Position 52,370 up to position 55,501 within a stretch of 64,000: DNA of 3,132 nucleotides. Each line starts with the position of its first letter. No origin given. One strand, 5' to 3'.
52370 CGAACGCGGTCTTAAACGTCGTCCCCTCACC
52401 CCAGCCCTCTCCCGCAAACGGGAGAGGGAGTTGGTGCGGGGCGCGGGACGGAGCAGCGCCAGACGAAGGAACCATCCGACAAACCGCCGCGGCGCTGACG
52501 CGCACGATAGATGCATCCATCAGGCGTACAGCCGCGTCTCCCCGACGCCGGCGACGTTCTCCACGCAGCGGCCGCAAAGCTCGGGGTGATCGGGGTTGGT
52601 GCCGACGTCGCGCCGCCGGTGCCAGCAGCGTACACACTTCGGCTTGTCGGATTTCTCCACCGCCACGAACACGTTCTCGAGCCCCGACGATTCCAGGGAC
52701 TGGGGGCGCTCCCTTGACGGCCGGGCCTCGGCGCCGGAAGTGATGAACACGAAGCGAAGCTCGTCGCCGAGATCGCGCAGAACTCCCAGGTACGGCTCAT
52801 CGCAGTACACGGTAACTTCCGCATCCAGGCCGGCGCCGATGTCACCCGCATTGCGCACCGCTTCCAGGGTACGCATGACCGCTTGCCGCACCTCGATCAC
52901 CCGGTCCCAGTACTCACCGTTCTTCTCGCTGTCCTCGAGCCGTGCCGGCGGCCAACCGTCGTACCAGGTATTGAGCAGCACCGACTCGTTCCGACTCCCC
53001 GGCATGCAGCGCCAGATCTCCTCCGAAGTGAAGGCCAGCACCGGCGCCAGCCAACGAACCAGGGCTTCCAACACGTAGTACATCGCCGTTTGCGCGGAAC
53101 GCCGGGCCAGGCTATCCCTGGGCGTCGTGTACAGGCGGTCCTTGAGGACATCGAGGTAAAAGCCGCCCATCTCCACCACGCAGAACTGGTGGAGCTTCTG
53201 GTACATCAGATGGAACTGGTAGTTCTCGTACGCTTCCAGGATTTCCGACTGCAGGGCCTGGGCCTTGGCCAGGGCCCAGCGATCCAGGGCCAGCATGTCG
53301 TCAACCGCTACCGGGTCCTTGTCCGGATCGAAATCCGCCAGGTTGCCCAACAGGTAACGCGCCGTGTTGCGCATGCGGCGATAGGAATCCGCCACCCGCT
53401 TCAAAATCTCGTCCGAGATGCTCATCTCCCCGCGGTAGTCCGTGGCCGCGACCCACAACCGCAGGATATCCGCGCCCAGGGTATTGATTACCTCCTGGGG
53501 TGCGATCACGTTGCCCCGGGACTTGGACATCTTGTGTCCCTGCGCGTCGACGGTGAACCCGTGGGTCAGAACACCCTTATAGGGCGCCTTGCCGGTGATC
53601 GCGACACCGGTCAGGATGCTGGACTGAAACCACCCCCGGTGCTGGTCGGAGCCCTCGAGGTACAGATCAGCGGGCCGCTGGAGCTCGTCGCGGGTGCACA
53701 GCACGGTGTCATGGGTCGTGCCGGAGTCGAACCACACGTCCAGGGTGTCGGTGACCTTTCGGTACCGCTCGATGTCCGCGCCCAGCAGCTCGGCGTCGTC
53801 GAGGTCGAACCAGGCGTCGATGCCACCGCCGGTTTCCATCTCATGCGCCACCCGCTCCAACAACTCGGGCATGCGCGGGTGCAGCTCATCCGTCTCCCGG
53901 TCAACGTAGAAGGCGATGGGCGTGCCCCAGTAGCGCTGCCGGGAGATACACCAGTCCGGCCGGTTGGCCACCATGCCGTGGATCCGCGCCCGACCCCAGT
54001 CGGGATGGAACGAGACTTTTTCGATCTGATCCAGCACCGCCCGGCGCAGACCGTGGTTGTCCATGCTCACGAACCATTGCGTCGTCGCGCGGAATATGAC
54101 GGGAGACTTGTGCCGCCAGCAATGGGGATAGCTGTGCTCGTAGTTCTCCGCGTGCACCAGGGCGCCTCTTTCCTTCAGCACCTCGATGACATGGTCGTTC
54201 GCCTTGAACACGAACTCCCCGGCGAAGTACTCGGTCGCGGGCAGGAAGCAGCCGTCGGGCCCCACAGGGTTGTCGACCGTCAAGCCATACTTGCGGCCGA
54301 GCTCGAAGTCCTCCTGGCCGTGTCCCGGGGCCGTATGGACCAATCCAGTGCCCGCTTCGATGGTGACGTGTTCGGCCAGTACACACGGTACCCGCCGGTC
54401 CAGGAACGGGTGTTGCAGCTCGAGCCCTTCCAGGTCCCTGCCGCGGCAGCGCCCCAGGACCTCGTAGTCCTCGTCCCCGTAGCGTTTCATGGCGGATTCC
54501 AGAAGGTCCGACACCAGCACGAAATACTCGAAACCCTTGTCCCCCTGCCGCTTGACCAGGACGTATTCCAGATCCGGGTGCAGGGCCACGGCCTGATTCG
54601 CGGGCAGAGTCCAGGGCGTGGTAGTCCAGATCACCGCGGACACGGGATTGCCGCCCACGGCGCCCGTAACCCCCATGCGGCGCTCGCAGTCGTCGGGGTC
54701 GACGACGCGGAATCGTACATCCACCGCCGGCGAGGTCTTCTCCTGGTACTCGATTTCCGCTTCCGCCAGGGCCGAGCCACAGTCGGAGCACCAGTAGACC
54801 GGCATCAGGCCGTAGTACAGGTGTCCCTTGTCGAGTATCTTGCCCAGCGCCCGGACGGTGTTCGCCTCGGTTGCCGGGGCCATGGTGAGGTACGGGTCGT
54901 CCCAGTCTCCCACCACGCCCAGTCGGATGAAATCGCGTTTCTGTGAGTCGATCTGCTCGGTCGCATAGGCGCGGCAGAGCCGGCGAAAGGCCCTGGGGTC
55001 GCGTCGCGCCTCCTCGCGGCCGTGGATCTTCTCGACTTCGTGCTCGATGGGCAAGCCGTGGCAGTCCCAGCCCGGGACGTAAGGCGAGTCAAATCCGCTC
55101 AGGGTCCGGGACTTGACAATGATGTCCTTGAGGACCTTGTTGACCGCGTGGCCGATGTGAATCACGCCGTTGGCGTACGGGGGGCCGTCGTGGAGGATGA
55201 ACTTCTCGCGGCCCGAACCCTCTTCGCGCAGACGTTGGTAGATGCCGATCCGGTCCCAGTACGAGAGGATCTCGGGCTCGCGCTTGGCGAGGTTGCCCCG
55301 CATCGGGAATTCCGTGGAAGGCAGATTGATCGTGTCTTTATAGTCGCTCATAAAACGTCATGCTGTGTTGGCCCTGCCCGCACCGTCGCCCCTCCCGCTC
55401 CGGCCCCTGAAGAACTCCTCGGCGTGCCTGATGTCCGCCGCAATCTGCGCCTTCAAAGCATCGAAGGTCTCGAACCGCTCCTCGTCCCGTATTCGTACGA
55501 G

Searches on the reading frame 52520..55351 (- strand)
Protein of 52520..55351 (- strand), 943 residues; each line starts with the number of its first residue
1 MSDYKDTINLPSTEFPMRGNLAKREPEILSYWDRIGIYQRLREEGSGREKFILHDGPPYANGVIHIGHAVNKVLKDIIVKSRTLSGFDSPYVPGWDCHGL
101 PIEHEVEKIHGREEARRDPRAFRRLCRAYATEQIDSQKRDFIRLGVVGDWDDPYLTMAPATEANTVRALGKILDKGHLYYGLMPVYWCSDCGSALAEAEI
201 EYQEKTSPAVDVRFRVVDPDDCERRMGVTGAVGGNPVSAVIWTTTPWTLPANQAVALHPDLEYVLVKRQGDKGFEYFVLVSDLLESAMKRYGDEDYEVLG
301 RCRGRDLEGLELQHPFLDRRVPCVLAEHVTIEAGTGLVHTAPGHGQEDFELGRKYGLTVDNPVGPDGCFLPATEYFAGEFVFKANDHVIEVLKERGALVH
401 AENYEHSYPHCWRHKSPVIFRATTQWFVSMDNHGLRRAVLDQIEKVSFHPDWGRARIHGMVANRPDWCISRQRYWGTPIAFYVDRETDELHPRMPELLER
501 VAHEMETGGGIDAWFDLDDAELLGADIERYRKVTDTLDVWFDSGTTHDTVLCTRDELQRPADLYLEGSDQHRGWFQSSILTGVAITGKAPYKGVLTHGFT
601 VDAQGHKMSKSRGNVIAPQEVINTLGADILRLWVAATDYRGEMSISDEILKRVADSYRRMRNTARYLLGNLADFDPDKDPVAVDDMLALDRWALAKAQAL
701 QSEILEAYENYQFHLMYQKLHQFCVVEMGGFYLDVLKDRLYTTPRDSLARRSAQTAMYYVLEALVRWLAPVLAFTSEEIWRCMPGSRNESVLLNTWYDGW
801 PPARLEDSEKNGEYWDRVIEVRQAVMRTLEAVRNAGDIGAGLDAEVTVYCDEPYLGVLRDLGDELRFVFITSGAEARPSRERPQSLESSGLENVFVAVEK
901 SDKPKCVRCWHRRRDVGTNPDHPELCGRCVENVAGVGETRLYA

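Call 35: find_encoding_contigs(protein=window:52520-55351:-, flank=10000, max_places=10)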
Protein window:52520-55351:- (943 aa): 5 contigs read that carry it; 4 places shown.
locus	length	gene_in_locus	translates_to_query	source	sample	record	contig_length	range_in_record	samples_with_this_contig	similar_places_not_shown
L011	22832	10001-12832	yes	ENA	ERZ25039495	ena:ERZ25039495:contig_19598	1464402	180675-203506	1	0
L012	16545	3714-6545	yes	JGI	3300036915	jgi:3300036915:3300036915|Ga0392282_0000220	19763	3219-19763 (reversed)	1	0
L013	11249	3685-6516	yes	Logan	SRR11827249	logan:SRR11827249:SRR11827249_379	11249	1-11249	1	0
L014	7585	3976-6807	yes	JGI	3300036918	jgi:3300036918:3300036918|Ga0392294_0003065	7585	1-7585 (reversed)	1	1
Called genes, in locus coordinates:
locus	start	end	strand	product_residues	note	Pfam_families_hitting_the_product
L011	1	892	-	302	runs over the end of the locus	PF13276:HTH_21, PF00665:rve, PF13683:rve_3, PF13333:rve_2 (weak)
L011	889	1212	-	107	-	PF01527:HTH_Tnp_1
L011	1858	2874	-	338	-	PF00348:polyprenyl_synt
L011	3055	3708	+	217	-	PF00829:Ribosomal_L21p, PF14520:HHH_5 (weak)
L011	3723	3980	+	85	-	PF01016:Ribosomal_L27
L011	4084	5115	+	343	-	PF01018:GTP1_OBG, PF01926:MMR_HSR1, PF02421:FeoB_N (weak)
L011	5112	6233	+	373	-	PF00696:AA_kinase, PF01472:PUA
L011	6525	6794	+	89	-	PF01649:Ribosomal_S20p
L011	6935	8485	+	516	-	PF03023:MurJ, PF13440:Polysacc_synt_3 (weak)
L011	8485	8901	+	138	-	PF09969:DUF2203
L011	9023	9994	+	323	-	PF06574:FAD_syn, PF01687:Flavokinase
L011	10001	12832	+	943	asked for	PF00133:tRNA-synt_1, PF09334:tRNA-synt_1g, PF13603:tRNA-synt_1_2 (weak), PF01406:tRNA-synt_1e (weak), PF01921:tRNA-synt_1f (weak), PF08264:Anticodon_1, PF06827:zf-FPG_IleRS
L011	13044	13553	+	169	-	PF01252:Peptidase_A8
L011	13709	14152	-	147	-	PF07963:N_methyl, PF16732:ComP_DUS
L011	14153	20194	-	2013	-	-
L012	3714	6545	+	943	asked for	PF00133:tRNA-synt_1, PF09334:tRNA-synt_1g, PF13603:tRNA-synt_1_2 (weak), PF01406:tRNA-synt_1e (weak), PF01921:tRNA-synt_1f (weak), PF08264:Anticodon_1, PF06827:zf-FPG_IleRS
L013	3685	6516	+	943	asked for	PF00133:tRNA-synt_1, PF09334:tRNA-synt_1g, PF13603:tRNA-synt_1_2 (weak), PF01406:tRNA-synt_1e (weak), PF01921:tRNA-synt_1f (weak), PF08264:Anticodon_1, PF06827:zf-FPG_IleRS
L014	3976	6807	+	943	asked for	PF00133:tRNA-synt_1, PF09334:tRNA-synt_1g, PF13603:tRNA-synt_1_2 (weak), PF01406:tRNA-synt_1e (weak), PF01921:tRNA-synt_1f (weak), PF08264:Anticodon_1, PF06827:zf-FPG_IleRS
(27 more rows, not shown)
